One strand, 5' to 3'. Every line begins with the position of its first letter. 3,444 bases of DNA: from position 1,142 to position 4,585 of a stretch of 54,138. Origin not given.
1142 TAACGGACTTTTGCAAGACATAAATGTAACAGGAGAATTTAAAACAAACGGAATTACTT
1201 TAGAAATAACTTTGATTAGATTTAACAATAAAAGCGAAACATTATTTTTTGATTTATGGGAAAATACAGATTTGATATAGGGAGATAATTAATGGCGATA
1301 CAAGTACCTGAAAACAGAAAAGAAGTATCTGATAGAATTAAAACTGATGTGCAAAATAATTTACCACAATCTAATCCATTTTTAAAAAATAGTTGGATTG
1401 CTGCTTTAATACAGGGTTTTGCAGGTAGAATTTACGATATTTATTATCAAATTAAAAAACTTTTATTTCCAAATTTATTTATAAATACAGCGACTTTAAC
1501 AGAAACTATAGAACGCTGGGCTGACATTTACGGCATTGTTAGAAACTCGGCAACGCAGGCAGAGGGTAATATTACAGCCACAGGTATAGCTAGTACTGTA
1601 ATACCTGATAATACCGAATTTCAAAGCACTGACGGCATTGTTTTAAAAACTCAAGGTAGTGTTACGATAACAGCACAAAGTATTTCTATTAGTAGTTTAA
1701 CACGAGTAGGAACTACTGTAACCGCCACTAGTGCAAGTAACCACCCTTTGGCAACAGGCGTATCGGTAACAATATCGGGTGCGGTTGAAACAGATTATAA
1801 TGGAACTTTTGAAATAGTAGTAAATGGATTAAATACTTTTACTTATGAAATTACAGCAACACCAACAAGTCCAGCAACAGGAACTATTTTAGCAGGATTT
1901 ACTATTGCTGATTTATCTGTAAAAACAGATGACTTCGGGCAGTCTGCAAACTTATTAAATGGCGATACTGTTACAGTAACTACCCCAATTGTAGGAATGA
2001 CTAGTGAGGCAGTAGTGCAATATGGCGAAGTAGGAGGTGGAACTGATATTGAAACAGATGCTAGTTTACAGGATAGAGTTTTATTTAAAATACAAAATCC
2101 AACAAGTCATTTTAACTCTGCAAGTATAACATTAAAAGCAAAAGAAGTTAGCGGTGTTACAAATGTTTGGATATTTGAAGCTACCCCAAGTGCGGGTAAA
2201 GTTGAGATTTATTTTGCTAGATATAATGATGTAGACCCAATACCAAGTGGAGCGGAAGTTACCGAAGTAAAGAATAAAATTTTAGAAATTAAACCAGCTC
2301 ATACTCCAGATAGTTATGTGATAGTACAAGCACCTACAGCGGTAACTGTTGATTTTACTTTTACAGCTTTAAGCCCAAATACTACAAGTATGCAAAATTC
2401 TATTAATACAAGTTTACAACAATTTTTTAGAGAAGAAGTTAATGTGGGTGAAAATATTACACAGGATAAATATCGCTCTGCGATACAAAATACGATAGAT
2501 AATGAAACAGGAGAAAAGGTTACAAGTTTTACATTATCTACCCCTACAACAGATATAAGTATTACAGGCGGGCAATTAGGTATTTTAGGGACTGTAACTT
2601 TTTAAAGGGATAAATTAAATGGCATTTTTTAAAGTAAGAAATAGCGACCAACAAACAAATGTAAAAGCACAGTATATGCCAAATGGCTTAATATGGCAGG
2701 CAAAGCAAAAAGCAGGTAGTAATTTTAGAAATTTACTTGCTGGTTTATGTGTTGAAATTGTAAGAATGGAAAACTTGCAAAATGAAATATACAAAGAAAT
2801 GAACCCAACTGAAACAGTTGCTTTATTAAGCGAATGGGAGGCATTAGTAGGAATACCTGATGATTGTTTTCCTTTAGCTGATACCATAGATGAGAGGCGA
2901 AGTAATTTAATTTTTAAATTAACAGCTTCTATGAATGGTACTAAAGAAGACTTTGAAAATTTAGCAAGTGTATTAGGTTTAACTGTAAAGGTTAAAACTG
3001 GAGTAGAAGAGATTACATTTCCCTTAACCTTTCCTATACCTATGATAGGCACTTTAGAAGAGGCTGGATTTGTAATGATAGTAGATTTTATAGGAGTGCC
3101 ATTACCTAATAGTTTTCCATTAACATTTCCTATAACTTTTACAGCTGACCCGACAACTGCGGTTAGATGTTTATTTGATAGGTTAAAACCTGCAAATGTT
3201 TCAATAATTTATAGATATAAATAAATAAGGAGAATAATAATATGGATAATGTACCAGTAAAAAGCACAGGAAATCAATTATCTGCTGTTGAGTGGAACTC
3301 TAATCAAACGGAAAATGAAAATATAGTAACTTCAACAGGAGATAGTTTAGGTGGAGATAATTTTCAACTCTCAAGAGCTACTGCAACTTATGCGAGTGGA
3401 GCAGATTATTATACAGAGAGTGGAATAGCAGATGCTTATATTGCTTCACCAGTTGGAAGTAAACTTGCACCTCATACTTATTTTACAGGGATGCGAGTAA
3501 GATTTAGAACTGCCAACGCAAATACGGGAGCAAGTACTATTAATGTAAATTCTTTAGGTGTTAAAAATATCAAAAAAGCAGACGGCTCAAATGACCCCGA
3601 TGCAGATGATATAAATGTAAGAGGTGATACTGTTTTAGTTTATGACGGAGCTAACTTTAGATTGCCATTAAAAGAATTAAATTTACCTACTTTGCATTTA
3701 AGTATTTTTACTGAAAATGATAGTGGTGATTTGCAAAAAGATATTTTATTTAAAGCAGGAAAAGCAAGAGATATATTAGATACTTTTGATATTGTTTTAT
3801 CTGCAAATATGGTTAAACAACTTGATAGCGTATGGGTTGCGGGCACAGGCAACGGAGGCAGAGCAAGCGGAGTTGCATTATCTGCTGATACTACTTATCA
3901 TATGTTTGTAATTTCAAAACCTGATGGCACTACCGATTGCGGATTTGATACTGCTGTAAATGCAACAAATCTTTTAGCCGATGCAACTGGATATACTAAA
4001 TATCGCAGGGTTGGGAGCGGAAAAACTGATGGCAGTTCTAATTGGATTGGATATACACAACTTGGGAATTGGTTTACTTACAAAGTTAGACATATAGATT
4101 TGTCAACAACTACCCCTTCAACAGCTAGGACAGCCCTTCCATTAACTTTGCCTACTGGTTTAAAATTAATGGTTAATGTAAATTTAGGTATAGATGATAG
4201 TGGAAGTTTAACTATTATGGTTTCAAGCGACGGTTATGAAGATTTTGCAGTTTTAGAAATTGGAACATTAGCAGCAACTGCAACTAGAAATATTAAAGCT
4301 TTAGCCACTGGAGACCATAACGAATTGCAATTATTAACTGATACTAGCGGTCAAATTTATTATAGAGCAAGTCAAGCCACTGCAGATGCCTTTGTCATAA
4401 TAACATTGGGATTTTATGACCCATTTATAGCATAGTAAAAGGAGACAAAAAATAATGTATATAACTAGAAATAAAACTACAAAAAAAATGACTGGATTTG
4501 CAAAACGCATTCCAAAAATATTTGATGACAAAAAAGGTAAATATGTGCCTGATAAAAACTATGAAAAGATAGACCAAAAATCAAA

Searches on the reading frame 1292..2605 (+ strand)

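Call 13: search_protein_families(library=phrogs, proteins=[window:1292-2605:+], max_evalue=0.00001)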
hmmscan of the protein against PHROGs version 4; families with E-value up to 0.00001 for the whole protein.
window:1292-2605:+ (437 aa): 5 families
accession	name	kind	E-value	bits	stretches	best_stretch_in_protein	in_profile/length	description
phrog_6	-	tail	1.9e-39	136.7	1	11-436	74-402/548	baseplate wedge subunit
phrog_1608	-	tail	1.3e-18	68.1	1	249-436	3-187/192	tail protein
phrog_2103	-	tail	2.2e-14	54.3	1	12-149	11-145/162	baseplate protein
phrog_9998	-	unknown function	1.3e-07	32.2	1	132-201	42-112/401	-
phrog_5838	-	head and packaging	1e-06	27.9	1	110-195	361-442/1106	virion structural protein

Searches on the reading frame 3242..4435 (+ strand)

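Call 13: search_protein_families(library=phrogs, proteins=[window:3242-4435:+], max_evalue=0.00001)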
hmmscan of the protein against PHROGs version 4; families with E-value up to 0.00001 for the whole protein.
window:3242-4435:+ (397 aa): 1 family
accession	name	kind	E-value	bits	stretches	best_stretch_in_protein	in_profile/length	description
phrog_28171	-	unknown function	5.4e-08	32.9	1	39-117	172-247/476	-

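Call 85: search_protein_families(library=pfam, proteins=[window:3242-4435:+], max_evalue=0.001)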
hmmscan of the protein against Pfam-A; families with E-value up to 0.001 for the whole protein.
window:3242-4435:+ (397 aa): 0 families
